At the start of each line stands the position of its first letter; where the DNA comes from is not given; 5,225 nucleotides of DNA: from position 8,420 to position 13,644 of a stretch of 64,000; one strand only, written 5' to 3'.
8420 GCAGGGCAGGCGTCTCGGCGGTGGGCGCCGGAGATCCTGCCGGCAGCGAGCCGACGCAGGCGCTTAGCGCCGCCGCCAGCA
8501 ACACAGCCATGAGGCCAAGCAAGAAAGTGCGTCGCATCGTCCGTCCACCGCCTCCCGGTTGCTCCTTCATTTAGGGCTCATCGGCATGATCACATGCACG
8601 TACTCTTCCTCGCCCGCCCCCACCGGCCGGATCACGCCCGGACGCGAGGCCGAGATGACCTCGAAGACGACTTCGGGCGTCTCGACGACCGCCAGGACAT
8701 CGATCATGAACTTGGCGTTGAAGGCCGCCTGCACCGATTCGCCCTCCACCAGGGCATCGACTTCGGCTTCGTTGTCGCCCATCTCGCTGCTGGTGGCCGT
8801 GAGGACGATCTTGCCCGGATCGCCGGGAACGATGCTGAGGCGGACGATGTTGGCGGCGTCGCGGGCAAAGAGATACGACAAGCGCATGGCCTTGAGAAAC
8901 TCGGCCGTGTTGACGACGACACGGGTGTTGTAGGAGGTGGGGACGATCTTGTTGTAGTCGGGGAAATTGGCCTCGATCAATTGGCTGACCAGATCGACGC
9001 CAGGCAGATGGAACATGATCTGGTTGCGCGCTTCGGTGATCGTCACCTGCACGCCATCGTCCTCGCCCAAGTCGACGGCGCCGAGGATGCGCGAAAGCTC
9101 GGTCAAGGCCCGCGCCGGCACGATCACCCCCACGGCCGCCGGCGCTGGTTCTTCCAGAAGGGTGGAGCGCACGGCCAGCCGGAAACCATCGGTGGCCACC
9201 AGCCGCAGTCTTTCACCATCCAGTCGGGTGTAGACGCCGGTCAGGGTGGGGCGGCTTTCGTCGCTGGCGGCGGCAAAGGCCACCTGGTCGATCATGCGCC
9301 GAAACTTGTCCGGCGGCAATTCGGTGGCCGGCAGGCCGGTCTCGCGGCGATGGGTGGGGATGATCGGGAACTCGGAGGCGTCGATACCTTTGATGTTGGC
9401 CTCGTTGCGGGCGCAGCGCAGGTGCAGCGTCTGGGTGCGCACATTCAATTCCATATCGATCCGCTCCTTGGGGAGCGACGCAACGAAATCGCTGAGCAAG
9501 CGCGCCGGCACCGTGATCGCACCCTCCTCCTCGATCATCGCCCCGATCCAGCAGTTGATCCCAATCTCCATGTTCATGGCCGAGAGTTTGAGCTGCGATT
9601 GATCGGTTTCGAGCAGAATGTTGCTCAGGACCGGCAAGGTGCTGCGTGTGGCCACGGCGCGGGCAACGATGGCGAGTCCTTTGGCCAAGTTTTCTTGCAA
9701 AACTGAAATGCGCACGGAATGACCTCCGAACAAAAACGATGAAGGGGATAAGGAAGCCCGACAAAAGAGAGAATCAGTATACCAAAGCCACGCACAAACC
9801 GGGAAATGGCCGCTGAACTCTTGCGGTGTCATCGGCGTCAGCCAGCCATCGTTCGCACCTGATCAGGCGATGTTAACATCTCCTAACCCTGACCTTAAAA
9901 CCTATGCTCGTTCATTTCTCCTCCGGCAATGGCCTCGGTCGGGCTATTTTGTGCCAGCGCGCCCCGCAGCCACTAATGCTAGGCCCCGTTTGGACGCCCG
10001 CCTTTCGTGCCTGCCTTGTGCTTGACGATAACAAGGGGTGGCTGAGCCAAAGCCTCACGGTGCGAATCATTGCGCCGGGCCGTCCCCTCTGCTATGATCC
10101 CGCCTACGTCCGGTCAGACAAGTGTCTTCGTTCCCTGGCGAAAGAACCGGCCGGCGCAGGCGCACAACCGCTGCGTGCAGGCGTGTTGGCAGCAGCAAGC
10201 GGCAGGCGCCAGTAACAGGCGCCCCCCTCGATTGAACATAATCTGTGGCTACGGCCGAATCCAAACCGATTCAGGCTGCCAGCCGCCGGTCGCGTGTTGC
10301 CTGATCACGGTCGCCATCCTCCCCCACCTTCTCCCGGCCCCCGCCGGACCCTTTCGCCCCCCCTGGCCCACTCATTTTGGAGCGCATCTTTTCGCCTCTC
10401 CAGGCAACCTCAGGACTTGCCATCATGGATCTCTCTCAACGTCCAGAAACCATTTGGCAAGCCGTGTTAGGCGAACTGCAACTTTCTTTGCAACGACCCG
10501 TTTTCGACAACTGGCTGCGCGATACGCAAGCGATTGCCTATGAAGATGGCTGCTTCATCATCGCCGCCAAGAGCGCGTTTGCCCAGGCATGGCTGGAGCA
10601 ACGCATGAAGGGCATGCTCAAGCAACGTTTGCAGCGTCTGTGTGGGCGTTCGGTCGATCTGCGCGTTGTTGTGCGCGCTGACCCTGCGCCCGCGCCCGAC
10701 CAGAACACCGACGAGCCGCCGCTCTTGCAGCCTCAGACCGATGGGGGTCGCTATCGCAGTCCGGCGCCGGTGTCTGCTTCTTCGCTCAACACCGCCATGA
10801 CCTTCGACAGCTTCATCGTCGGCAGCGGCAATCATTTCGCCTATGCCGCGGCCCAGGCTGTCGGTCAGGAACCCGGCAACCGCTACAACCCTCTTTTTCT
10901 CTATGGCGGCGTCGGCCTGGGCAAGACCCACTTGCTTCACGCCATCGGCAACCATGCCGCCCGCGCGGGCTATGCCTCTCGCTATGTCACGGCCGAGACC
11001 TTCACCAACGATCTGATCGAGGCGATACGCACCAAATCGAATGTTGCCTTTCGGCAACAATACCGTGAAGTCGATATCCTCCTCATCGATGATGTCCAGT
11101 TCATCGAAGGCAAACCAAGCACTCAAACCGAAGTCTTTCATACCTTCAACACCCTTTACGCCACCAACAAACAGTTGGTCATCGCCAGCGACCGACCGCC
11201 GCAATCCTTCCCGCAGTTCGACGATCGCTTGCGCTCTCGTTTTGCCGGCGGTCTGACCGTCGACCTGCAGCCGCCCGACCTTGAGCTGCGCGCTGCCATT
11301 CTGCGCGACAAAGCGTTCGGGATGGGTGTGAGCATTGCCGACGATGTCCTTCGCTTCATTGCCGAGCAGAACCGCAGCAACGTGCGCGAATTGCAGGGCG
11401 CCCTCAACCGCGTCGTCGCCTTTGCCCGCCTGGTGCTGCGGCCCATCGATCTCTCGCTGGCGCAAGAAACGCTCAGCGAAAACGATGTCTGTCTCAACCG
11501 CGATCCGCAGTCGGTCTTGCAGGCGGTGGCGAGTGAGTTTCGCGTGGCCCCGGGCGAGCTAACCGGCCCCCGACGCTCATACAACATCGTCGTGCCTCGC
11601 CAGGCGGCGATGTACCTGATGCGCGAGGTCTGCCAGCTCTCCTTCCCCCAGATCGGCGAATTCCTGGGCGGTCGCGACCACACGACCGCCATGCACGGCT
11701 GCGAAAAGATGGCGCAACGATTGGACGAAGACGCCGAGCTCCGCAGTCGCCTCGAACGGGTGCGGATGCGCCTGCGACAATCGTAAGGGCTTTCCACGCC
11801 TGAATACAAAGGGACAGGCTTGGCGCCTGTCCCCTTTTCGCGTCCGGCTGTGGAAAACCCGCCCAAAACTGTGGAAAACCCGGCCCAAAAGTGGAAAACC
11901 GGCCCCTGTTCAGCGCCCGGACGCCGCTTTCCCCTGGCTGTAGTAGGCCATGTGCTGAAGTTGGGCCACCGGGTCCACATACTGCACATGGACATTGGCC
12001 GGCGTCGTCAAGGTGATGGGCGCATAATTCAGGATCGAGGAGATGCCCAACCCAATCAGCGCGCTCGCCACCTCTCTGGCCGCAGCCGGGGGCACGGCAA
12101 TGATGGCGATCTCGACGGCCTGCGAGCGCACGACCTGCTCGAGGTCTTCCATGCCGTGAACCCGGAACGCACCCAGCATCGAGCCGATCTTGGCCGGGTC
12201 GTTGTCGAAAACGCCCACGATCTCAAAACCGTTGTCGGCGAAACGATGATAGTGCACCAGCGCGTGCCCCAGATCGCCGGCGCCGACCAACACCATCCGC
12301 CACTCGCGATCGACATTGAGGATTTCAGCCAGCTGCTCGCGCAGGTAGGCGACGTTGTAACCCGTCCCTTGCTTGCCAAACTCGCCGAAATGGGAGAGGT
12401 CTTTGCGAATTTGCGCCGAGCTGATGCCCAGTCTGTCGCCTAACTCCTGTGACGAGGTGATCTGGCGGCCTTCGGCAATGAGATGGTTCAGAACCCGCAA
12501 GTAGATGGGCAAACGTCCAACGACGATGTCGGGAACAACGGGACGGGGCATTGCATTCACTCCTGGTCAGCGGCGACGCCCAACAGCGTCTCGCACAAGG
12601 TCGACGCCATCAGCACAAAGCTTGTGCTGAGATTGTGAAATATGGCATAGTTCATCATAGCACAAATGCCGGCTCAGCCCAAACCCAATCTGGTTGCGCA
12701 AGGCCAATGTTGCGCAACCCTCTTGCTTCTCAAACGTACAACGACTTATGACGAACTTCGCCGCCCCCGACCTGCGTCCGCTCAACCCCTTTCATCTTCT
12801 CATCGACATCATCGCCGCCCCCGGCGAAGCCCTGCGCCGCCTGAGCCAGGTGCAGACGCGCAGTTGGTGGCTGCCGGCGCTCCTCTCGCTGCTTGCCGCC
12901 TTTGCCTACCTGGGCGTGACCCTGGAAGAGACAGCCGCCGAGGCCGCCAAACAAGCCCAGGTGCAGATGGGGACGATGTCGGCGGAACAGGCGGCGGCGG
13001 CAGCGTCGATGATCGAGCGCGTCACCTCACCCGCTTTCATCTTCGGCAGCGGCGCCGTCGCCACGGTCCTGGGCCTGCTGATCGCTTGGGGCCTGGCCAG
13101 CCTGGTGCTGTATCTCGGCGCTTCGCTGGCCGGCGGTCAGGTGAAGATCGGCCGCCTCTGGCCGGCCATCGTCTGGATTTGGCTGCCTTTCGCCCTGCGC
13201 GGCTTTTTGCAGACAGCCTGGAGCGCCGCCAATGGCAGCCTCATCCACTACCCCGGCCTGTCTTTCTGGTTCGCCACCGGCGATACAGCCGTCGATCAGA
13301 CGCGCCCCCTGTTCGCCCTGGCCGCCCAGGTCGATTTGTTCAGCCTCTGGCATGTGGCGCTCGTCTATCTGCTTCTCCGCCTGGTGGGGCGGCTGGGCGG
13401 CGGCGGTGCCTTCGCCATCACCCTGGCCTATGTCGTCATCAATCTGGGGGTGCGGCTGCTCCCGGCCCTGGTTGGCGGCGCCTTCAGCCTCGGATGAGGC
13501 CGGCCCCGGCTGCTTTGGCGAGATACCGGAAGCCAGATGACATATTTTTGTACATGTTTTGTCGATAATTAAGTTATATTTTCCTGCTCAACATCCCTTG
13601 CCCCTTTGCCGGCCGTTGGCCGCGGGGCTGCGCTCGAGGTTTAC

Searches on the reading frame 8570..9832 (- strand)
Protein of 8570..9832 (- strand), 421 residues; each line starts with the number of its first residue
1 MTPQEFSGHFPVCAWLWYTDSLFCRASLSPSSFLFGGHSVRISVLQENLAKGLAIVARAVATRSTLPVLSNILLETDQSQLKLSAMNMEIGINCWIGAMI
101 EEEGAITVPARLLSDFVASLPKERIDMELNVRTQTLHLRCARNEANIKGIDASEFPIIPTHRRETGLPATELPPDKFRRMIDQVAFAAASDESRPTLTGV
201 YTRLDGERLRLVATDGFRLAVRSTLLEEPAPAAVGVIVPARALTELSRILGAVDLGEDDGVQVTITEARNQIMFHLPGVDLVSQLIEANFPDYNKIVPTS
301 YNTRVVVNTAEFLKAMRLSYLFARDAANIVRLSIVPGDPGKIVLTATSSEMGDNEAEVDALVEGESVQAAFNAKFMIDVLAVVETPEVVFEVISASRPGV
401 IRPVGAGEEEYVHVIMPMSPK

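Call 28: search_protein_families(library=pfam, proteins=[window:8570-9832:-], max_evalue=0.001)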
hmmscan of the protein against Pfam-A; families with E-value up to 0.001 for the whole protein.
window:8570-9832:- (421 aa): 3 families
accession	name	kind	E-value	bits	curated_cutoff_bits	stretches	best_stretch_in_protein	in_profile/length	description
PF02767.21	DNA_pol3_beta_2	-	3.1e-33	115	27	1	171-292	1-116/116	DNA polymerase III beta subunit, central domain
PF00712.24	DNA_pol3_beta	-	1.8e-27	96.3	24.4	1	42-159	3-120/120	DNA polymerase III beta subunit, N-terminal domain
PF02768.20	DNA_pol3_beta_3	-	3.8e-26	91.7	27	1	295-418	2-120/121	DNA polymerase III beta subunit, C-terminal domain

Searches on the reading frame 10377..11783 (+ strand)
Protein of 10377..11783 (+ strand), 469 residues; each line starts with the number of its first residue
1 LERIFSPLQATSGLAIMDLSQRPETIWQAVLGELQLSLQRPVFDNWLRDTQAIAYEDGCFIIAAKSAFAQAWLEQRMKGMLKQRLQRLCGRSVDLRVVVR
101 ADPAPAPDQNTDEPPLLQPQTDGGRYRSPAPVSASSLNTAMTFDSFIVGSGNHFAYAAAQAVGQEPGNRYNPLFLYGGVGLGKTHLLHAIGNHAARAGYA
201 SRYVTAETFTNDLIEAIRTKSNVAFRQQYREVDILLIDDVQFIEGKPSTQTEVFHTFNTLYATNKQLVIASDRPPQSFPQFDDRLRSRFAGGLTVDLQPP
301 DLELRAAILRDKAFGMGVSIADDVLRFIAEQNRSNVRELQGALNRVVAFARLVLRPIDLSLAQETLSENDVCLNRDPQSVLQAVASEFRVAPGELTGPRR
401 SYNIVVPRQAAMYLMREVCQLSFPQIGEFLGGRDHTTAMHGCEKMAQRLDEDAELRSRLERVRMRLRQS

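Call 28: search_protein_families(library=pfam, proteins=[window:10377-11783:+], max_evalue=0.001)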
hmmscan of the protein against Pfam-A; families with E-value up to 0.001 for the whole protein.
window:10377-11783:+ (469 aa): 6 families
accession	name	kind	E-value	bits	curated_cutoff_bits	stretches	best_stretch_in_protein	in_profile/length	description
PF00308.24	Bac_DnaA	-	6.5e-64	215.4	23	1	137-296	1-162/162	Bacterial DnaA ATPAse domain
PF08299.17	Bac_DnaA_C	-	5.3e-24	84.5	31.5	1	378-444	2-68/69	Bacterial dnaA protein helix-turn-helix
PF01695.23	IstB_IS21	-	6.2e-12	46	24.1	1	173-274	95-195/238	IstB-like ATP binding protein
PF11638.13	DnaA_N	-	1e-08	35.2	24.6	1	24-86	1-64/65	DnaA N-terminal domain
PF00004.35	AAA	-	0.00013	22.8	21.2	1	174-266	2-97/131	ATPase family associated with various cellular activities (AAA)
PF13191.12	AAA_16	-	0.00036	21.5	32.6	0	168-269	22-136/167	AAA ATPase domain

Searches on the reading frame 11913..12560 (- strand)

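Call 77: search_protein_families(library=pfam, proteins=[window:11913-12560:-], max_evalue=0.001)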
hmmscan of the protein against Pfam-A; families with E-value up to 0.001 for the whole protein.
window:11913-12560:- (216 aa): 4 families
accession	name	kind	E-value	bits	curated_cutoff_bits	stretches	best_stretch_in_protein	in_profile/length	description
PF06971.19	Put_DNA-bind_N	-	6.2e-18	65.1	27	1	9-56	2-49/49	Putative DNA-binding protein N-terminus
PF02629.25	CoA_binding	-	9.1e-18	65.3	22.3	1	84-181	1-96/97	CoA binding domain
PF01408.29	GFO_IDH_MocA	-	6.1e-10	40.3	24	1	88-185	2-98/120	Oxidoreductase family, NAD-binding Rossmann fold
PF03807.23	F420_oxidored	-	6e-06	27.2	21.6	1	90-168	3-79/94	NADP oxidoreductase coenzyme F420-dependent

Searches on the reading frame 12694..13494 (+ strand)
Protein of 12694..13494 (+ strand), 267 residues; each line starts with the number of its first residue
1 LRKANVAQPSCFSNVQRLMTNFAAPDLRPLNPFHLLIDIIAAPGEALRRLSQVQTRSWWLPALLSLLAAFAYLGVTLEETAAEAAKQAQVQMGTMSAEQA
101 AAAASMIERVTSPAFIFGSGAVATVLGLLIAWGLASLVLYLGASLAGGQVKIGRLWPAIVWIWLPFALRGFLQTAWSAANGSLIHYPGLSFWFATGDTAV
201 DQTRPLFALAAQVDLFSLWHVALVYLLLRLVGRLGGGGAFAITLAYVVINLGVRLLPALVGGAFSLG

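Call 77: search_protein_families(library=pfam, proteins=[window:12694-13494:+], max_evalue=0.001)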
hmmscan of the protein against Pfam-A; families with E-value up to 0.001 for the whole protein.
window:12694-13494:+ (267 aa): 1 family
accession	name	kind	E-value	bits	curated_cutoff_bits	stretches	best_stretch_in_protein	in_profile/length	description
PF04893.22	Yip1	-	3.8e-09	37.1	28.6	1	38-251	2-167/173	Yip1 domain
